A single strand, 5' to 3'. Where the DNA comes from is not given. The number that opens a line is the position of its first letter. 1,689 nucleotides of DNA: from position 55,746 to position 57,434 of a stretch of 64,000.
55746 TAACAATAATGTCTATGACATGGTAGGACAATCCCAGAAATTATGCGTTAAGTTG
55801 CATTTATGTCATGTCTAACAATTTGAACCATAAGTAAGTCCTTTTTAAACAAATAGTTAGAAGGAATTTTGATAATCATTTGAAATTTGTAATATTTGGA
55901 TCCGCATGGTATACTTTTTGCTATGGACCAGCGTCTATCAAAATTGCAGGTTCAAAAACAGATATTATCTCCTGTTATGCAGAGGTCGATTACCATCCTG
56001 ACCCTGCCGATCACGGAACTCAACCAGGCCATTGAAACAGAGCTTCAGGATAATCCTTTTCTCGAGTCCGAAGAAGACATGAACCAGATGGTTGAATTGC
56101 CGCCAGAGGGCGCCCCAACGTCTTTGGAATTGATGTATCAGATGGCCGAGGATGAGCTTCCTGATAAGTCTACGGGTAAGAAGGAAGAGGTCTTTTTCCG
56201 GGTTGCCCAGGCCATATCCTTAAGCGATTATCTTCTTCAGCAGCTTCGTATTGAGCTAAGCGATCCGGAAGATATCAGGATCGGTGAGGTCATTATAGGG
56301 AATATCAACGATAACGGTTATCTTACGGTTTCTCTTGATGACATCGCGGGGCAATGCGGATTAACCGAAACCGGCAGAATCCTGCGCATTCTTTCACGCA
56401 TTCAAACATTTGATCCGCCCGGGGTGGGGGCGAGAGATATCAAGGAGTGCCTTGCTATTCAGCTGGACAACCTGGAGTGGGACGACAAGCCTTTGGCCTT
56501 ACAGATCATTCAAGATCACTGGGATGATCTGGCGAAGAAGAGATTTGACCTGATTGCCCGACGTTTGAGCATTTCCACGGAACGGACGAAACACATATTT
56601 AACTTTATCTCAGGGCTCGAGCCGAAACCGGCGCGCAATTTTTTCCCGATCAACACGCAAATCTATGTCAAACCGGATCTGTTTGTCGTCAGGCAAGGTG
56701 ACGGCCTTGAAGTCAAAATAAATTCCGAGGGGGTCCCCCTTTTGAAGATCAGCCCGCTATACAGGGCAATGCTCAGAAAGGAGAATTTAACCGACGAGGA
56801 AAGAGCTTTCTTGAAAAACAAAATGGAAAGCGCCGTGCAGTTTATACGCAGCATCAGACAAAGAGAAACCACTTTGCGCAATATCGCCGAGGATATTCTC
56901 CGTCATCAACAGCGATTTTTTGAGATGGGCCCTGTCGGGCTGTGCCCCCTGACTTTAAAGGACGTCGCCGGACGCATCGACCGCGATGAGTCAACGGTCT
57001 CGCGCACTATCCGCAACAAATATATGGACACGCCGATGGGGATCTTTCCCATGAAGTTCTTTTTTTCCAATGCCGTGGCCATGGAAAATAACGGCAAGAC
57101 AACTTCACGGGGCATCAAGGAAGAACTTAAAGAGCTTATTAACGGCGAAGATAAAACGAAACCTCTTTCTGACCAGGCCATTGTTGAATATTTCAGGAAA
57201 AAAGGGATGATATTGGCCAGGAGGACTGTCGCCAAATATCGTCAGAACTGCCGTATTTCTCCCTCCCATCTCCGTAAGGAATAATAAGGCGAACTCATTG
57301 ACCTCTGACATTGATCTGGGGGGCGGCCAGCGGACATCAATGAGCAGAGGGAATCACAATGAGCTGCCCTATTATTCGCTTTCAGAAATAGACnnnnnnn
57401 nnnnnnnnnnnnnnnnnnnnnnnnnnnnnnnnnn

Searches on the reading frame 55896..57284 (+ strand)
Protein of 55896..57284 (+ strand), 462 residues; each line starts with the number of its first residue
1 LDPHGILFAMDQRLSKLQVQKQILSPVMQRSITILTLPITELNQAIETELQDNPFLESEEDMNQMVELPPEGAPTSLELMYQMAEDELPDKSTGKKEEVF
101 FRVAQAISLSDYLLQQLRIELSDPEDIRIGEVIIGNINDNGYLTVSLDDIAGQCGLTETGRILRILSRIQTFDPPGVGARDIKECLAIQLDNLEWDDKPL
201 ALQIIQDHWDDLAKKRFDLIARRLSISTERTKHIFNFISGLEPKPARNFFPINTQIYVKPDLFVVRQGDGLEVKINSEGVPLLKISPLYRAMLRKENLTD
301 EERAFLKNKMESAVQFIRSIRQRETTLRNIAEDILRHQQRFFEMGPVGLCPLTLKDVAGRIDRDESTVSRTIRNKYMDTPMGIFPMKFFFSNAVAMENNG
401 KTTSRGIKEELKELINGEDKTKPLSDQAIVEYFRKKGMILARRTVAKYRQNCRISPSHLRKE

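Call 10: search_protein_families(library=pfam, proteins=[window:55896-57284:+], max_evalue=0.01)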
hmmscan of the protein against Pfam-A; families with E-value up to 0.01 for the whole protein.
window:55896-57284:+ (462 aa): 4 families
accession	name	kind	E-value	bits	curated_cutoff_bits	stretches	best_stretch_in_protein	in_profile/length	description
PF04963.19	Sigma54_CBD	-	1.4e-53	181.8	22.9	1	103-289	6-185/185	Sigma-54 factor, core binding domain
PF04552.19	Sigma54_DBD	-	9.1e-53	178.7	22.8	1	304-461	2-159/160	Sigma-54, DNA binding domain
PF00309.25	Sigma54_AID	-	4.4e-12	46.1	23.8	1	18-57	6-45/46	Sigma-54 factor, Activator interacting domain (AID)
PF13487.12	HD_5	-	0.0035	17.5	27.2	1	288-341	60-109/170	HD domain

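Call 35: find_encoding_contigs(protein=window:55896-57284:+, flank=1000, max_places=4)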
Protein window:55896-57284:+ (462 aa): no gene with exactly this product is on record in the collection.

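Call 65: find_homologous_proteins(query=window:55896-57284:+, max_evalue=1e-30)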
Query window:55896-57284:+ (462 aa): 7945 proteins with E <= 1e-30 among 8000 candidates; the best 120 are listed.
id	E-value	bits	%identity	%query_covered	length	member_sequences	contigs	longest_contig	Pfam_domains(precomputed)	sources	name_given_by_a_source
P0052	3.6e-134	466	50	100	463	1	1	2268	PF04963.20,PF00309.26,PF04552.20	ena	-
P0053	8.7e-129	448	50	98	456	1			PF04963.20,PF00309.26,PF04552.20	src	-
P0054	8.0e-125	435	44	99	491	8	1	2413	PF04963.20,PF00309.26,PF04552.20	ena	-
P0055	2.3e-123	430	48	98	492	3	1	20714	PF04963.20,PF00309.26,PF04552.20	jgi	-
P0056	5.3e-121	422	46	97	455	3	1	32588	PF04963.20,PF00309.26,PF04552.20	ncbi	-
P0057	1.8e-120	421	45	98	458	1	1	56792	PF04963.20,PF00309.26,PF04552.20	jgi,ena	-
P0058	2.3e-120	420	47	99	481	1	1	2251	PF04963.20,PF00309.26,PF04552.20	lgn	-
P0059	1.1e-119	418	45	99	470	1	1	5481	PF04963.20,PF00309.26,PF04552.20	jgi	-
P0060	2.9e-119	417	45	99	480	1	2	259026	PF04963.20,PF00309.26,PF04552.20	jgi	-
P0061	3.7e-118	413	46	98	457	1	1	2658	PF04963.20,PF00309.26,PF04552.20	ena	-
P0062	3.4e-117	410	47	98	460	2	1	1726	PF04963.20,PF00309.26,PF04552.20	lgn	-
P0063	2.3e-116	407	45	98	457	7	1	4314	PF04963.20,PF00309.26,PF04552.20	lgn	-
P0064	4.7e-116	406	45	99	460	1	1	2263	PF04963.20,PF00309.26,PF04552.20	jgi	jgi:RNA polymerase sigma-54 factor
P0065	1.7e-115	404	45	98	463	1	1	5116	PF04963.20,PF00309.26,PF04552.20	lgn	-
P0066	2.4e-115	404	47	98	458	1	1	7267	PF04963.20,PF00309.26,PF04552.20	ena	-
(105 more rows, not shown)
